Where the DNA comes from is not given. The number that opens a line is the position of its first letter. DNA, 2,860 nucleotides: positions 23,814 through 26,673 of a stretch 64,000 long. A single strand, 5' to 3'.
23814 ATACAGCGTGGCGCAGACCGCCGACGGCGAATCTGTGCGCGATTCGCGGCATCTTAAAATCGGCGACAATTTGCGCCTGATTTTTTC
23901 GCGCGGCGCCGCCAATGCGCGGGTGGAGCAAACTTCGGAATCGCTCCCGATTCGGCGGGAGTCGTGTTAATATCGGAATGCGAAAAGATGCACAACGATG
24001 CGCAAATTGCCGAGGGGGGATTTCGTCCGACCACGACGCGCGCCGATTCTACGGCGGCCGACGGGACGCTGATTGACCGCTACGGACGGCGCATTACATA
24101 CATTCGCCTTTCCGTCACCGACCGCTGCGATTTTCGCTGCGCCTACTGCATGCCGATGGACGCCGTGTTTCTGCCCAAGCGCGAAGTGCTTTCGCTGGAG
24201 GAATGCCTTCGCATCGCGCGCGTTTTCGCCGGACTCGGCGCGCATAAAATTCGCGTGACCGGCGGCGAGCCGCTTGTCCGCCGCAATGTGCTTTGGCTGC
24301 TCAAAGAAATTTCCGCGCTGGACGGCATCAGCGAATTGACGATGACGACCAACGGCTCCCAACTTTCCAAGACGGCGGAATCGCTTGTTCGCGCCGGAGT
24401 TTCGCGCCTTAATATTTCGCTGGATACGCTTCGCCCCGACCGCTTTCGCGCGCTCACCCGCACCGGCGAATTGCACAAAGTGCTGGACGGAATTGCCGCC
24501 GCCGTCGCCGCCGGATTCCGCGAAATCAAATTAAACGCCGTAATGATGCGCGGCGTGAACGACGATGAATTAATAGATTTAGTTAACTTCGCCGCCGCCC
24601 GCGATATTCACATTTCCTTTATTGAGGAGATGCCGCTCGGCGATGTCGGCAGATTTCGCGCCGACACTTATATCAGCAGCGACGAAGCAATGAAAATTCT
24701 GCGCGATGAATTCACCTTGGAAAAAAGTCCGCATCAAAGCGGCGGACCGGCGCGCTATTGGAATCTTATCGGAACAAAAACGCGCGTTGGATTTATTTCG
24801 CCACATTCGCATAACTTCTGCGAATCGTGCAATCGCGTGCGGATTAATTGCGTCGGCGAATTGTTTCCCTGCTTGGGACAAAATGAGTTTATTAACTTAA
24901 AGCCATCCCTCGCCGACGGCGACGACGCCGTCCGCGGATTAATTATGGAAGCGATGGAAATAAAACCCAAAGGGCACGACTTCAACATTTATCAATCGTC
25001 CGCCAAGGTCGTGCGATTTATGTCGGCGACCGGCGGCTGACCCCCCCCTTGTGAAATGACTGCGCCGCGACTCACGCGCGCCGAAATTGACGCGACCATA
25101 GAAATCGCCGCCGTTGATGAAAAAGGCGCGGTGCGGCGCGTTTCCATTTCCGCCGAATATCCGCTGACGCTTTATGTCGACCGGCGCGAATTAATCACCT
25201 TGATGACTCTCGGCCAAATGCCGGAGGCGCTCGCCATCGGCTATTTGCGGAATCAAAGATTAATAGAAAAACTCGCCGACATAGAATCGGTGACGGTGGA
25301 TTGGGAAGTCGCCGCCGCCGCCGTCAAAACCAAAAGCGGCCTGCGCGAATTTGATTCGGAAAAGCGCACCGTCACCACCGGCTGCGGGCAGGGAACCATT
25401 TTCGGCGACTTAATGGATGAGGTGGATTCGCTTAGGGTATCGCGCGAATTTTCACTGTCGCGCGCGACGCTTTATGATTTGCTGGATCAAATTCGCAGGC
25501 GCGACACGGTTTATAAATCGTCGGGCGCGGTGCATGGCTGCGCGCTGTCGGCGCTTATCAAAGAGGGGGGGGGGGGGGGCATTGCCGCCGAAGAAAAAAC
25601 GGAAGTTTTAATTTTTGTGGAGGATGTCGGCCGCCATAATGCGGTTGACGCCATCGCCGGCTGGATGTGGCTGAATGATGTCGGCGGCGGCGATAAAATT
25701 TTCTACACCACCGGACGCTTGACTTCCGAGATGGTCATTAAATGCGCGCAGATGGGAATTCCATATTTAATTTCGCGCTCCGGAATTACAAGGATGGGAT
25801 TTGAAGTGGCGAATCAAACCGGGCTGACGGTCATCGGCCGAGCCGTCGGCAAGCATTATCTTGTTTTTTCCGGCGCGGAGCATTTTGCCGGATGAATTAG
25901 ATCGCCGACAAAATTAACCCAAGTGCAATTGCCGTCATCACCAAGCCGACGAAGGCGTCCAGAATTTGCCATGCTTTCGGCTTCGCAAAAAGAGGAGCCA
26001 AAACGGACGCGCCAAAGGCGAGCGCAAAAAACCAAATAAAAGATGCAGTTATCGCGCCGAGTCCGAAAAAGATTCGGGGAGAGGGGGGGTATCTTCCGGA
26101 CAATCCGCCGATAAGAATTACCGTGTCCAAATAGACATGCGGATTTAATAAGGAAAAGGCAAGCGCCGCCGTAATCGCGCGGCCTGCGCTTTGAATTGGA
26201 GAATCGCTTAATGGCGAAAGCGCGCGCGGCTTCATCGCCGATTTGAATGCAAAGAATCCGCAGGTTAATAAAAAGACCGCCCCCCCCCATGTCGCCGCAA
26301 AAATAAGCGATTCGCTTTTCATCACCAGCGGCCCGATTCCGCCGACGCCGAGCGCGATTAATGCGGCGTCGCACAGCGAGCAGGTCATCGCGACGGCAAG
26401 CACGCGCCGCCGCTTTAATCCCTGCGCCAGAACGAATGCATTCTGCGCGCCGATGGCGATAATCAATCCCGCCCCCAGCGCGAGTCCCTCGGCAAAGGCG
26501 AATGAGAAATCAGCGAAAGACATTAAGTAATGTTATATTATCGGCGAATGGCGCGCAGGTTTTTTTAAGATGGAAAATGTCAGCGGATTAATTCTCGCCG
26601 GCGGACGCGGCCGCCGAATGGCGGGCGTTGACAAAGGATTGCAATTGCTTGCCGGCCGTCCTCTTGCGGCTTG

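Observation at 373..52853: Long G/C homopolymers expanded inside core genes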

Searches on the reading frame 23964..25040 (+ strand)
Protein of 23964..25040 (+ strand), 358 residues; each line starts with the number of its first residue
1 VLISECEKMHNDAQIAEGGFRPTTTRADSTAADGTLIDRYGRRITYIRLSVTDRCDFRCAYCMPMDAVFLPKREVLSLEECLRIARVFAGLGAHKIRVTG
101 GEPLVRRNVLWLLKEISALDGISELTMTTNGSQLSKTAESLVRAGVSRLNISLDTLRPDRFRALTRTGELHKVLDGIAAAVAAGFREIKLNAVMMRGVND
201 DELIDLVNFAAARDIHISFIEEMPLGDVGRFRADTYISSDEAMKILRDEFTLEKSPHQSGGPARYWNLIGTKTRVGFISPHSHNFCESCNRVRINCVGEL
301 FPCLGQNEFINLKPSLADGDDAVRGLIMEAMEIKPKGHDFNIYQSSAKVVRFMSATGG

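Call 42: search_protein_families(library=ncbifam, proteins=[window:23964-25040:+], max_evalue=0.00001)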
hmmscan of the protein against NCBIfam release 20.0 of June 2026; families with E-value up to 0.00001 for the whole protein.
window:23964-25040:+ (358 aa): 38 families (the best 25 are shown)
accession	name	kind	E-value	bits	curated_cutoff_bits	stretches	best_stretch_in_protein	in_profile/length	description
TIGR02666.1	moaA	equivalog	1.8e-109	365.8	284.05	1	36-358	1-336/336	GTP 3',8-cyclase MoaA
TIGR02668.1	moaA_archaeal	equivalog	2.9e-64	216.9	325.25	1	36-332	1-296/303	GTP 3',8-cyclase MoaA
NF001199.0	PRK00164.2-1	equivalog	2.2e-60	204.4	231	1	36-332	3-299/308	GTP 3',8-cyclase MoaA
NF045702.1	rSAM_GDGT_ether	equivalog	5.3e-18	64.9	450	1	29-233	70-276/486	tetraether lipid synthase Tes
NF045646.2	rSAM_Se_TrsS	equivalog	3e-15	55.7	490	1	24-234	65-275/441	radical SAM (seleno)protein TrsS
NF050035.1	rSAM_WgK_link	exception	4e-15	55.7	650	1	45-231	9-190/367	radical SAM/SPASM peptide maturase WgkB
TIGR04317.1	W_rSAM_matur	equivalog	5.3e-14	52.1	380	1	45-180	4-136/349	tungsten cofactor oxidoreductase radical SAM maturase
TIGR04545.1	rSAM_ahbD_hemeb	equivalog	1.7e-13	50.8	500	1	49-251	4-203/339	heme b synthase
NF049973.1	radical_Rv1681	equivalog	3.3e-13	49.3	380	1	54-213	81-237/326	Rv1681 family radical SAM protein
TIGR04347.1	pseudo_SAM_Halo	equivalog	4e-13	49.4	525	1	40-216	33-205/390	TIGR04347 family pseudo-SAM/SPASM protein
TIGR02109.1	PQQ_syn_pqqE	equivalog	1.3e-12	47.4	381.35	1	49-213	11-175/358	pyrroloquinoline quinone biosynthesis protein PqqE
NF038283.1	viperin_w_prok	equivalog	1.4e-12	47.4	180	1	49-208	6-176/281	viperin family antiviral radical SAM protein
TIGR04054.1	rSAM_NirJ1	equivalog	1.6e-12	46.8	650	1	49-209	40-196/387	putative heme d1 biosynthesis radical SAM protein NirJ1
NF045574.1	sacti_mat_StsB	exception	2.9e-12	46.2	625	1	45-245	96-290/466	StsB family radical SAM/SPASM domain sactipeptide maturase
TIGR04055.1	rSAM_NirJ2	equivalog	4.2e-12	46.2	500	1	50-212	5-163/326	putative heme d1 biosynthesis radical SAM protein NirJ2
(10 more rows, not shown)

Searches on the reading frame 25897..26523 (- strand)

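Call 10: search_protein_families(library=ncbifam, proteins=[window:25897-26523:-], max_evalue=0.00001)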
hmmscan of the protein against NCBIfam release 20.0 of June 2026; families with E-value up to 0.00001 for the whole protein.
window:25897-26523:- (208 aa): 3 families
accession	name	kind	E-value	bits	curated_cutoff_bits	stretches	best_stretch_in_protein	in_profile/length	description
TIGR00948.1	2a75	equivalog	1.5e-54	184.4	213.65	1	20-196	1-177/177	L-lysine exporter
NF006801.0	PRK09304.1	equivalog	5.2e-52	176.4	298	1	10-204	5-199/211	arginine exporter ArgO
TIGR00949.1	2A76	subfamily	2.1e-07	30.8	183.95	1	25-201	3-183/185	homoserine/threonine efflux transporter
